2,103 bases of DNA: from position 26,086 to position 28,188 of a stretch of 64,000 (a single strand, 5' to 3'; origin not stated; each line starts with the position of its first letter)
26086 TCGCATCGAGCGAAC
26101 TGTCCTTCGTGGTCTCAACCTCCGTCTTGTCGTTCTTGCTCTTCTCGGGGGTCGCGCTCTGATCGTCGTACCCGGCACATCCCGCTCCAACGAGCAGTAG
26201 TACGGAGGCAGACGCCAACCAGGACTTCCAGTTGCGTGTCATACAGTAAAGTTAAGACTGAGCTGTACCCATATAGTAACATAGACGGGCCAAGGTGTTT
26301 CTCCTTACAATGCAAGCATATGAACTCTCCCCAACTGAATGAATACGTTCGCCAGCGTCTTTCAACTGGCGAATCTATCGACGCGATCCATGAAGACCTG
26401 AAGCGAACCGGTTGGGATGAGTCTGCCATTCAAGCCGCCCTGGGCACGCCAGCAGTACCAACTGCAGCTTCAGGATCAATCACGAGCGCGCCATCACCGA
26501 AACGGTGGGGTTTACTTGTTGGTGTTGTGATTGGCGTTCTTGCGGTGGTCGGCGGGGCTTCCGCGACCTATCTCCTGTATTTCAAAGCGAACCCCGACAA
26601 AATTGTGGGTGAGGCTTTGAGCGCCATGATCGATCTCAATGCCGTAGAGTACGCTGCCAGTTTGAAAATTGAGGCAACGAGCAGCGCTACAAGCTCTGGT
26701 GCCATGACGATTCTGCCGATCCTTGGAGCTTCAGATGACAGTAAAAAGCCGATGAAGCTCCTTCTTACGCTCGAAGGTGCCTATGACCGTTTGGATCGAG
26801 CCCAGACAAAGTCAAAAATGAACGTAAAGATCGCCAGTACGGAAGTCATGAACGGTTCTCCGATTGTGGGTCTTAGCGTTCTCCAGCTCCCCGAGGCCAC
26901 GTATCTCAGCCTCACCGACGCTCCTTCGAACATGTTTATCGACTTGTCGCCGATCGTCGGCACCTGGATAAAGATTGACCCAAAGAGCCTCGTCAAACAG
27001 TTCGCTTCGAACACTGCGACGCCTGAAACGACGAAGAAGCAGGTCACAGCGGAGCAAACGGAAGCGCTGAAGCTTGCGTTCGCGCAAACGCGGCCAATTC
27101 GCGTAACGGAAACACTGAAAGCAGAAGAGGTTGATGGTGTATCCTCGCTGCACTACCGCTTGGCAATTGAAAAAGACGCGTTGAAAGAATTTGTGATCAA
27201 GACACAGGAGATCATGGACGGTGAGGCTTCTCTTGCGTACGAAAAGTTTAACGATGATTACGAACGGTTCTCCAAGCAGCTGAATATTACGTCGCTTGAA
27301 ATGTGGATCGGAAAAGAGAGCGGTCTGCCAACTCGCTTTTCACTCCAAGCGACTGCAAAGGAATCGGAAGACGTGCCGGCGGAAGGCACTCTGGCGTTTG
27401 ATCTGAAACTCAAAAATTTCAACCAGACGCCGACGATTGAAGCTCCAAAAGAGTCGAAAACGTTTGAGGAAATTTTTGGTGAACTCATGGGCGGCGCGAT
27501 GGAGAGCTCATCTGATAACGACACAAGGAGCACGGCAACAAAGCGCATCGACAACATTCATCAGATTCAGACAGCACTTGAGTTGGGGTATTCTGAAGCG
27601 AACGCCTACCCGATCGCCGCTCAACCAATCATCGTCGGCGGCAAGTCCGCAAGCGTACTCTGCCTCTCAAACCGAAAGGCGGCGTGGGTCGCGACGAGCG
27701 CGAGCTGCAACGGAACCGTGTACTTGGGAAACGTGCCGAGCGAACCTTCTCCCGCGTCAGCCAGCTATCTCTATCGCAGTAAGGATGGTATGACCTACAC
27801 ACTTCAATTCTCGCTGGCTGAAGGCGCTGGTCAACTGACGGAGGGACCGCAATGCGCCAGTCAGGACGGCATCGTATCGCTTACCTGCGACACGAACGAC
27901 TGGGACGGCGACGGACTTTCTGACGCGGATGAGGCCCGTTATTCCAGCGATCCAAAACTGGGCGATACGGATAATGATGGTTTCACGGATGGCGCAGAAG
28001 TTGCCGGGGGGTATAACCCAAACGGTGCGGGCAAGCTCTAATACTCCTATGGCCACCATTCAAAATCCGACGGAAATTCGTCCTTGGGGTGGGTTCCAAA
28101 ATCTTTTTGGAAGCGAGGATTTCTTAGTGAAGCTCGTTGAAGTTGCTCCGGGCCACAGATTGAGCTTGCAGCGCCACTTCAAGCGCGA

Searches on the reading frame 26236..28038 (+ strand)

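Call 9: search_protein_families(library=pfam, proteins=[window:26236-28038:+], max_evalue=0.001)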
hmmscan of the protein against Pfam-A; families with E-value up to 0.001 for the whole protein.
window:26236-28038:+ (601 aa): 1 family
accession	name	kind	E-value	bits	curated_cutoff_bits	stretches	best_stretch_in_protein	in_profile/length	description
PF18884.5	TSP3_bac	-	3.8e-10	39.9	25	2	577-596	1-20/22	Bacterial TSP3 repeat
